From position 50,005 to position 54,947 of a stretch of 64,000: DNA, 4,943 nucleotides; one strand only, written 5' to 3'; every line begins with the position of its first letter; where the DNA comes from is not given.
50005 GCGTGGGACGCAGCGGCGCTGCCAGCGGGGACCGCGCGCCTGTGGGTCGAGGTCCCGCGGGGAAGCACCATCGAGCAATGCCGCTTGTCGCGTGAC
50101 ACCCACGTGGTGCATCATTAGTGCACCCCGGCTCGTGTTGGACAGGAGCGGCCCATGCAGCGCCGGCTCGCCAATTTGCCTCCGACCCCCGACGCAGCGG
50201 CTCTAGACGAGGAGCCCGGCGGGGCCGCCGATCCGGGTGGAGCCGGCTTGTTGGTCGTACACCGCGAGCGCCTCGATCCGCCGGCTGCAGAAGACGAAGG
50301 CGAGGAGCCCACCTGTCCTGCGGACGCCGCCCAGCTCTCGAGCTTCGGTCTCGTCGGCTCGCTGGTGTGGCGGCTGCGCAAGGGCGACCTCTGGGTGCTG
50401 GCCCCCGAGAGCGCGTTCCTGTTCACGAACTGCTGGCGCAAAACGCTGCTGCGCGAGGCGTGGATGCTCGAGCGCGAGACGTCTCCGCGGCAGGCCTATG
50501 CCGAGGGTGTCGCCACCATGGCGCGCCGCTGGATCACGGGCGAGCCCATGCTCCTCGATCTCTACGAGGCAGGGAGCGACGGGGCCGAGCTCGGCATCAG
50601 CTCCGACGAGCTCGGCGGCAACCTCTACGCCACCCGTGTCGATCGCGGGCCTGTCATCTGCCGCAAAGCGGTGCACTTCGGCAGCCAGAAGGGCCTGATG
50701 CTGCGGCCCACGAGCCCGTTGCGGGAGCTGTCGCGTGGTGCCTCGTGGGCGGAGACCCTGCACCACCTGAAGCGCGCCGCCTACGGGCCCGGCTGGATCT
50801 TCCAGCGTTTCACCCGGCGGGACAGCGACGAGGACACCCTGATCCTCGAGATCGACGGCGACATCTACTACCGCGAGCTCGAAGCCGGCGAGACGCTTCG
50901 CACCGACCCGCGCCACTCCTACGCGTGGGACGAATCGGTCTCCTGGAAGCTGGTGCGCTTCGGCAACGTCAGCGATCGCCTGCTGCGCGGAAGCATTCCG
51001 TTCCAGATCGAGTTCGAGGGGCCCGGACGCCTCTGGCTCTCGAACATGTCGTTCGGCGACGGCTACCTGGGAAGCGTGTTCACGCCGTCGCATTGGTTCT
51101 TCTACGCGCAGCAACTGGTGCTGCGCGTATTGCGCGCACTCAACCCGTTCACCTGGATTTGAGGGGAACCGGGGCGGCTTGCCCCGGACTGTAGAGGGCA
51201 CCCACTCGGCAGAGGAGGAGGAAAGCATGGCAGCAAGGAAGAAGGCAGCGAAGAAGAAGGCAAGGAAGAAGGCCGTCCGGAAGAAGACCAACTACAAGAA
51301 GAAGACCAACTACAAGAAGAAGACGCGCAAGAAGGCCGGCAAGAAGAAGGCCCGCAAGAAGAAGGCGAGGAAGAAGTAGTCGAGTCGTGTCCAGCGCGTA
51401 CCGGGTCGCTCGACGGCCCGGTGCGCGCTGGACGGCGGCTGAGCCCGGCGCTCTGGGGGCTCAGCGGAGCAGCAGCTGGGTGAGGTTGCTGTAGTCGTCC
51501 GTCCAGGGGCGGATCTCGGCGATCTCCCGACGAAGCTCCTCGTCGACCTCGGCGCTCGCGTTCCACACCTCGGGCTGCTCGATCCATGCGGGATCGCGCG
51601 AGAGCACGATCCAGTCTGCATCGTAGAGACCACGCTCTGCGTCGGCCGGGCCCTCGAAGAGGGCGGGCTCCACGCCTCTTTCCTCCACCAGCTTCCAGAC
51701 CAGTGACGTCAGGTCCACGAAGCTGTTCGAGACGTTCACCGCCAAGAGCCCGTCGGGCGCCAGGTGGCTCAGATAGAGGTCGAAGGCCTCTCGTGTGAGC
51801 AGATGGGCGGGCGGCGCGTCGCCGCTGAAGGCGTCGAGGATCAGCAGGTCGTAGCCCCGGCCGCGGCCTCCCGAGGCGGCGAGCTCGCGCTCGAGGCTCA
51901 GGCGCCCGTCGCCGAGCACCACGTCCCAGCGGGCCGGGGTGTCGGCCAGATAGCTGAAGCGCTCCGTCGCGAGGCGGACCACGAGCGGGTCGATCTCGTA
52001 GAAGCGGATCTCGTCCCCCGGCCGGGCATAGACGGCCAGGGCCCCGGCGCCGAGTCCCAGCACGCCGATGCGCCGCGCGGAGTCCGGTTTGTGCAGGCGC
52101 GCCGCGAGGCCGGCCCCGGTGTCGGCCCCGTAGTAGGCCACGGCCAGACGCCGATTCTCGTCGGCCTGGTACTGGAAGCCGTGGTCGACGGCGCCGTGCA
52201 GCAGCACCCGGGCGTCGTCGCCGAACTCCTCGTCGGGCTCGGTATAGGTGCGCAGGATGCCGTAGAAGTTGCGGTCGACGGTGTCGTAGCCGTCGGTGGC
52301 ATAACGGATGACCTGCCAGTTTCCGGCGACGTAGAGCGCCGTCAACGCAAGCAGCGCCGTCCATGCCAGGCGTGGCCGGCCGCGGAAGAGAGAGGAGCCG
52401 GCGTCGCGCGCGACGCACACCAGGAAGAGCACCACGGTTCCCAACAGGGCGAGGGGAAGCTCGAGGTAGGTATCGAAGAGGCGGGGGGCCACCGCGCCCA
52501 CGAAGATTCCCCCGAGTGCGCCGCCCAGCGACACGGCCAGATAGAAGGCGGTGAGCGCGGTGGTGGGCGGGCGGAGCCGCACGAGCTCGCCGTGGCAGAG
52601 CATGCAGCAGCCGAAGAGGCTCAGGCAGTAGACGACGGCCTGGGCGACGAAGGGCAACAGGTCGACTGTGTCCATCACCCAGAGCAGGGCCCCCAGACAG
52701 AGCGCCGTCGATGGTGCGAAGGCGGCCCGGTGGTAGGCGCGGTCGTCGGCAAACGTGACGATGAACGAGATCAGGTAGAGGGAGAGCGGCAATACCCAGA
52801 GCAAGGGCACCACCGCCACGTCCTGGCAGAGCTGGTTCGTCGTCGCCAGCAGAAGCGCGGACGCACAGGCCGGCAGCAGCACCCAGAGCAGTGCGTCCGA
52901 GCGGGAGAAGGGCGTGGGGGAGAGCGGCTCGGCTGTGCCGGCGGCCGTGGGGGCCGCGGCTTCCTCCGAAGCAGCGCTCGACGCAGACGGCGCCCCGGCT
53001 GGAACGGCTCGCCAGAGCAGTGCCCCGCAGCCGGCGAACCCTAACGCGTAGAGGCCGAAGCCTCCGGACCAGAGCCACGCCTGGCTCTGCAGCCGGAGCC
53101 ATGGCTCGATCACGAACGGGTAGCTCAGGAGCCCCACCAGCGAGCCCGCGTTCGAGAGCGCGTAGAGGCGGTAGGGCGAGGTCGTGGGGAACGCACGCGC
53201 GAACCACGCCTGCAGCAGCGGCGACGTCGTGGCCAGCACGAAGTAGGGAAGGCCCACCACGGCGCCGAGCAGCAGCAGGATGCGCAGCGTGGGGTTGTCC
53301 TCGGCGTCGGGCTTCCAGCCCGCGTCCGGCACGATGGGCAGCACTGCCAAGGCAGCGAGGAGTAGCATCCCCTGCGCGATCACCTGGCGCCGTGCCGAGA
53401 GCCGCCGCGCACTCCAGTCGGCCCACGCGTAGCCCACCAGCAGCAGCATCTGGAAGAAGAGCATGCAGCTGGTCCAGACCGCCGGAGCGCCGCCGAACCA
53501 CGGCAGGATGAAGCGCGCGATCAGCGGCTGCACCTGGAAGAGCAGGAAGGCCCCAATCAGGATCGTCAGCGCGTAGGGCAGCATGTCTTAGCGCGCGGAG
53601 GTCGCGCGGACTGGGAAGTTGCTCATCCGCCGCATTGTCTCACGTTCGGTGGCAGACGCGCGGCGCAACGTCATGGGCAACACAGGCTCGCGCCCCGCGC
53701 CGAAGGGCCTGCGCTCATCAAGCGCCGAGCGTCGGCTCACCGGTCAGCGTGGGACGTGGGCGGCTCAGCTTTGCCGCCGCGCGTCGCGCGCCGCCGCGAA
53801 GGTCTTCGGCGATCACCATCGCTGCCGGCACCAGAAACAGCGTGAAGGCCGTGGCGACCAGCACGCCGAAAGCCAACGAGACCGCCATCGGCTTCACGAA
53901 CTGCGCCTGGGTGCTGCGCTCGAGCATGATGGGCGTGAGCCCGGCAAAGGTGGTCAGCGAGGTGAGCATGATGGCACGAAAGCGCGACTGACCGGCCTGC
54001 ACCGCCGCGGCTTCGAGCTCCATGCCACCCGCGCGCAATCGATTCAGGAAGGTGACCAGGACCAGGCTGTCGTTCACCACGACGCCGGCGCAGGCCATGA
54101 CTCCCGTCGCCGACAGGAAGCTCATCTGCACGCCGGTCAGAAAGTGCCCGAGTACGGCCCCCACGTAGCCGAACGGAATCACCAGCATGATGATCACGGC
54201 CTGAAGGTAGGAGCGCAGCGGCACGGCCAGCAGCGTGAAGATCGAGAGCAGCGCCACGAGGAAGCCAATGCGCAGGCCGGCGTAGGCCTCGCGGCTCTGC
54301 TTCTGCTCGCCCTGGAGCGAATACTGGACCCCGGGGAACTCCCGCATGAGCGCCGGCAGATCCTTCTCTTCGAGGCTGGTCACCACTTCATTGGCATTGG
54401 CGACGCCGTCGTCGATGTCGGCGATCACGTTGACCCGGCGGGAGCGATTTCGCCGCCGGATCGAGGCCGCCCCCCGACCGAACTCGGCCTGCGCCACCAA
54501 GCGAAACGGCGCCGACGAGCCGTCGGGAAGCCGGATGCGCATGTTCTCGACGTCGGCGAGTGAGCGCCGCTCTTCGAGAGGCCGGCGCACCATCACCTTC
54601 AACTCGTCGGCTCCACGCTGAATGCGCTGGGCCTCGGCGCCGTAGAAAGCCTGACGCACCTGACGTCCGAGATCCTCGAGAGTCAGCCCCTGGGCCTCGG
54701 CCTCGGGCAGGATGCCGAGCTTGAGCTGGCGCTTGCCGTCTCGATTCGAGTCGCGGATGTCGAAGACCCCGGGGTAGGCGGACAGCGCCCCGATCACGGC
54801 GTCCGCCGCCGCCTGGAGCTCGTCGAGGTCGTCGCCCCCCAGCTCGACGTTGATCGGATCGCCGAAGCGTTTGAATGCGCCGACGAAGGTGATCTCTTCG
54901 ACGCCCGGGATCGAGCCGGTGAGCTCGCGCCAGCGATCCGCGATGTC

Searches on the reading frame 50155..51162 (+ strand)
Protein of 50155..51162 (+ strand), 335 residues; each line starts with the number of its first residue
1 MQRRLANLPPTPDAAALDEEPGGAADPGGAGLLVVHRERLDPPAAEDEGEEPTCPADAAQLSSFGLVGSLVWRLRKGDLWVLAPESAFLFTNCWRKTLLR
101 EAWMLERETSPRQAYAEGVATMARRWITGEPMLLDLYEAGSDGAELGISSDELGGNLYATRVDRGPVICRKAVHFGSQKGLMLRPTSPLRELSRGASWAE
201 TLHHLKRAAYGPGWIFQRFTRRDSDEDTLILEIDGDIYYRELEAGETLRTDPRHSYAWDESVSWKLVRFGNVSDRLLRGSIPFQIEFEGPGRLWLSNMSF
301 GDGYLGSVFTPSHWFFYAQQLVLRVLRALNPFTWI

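Call 47: search_protein_families(library=pfam, proteins=[window:50155-51162:+], max_evalue=0.0001)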
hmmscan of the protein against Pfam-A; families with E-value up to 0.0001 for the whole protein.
window:50155-51162:+ (335 aa): 1 family
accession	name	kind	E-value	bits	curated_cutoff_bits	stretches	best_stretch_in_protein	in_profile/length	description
PF01987.23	AIM24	-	1.8e-14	54.4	25.7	1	113-297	40-204/205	Mitochondrial biogenesis AIM24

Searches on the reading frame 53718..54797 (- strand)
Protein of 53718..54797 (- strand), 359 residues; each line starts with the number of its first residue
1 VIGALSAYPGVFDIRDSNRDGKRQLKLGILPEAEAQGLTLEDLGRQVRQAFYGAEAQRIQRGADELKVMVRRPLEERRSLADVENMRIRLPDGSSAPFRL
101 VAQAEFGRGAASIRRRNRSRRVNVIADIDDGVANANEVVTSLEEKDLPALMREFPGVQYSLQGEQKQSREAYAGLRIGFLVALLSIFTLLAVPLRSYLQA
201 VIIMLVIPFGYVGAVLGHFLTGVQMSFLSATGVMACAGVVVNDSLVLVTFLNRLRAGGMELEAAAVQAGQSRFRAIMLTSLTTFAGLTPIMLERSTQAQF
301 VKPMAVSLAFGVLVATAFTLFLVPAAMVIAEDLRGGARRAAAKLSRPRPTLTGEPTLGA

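Call 68: search_protein_families(library=pfam, proteins=[window:53718-54797:-], max_evalue=0.0001)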
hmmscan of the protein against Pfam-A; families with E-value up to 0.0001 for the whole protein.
window:53718-54797:- (359 aa): 1 family
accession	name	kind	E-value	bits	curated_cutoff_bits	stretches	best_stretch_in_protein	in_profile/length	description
PF00873.25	ACR_tran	-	1.9e-59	201.8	28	1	4-328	695-1018/1021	AcrB/AcrD/AcrF family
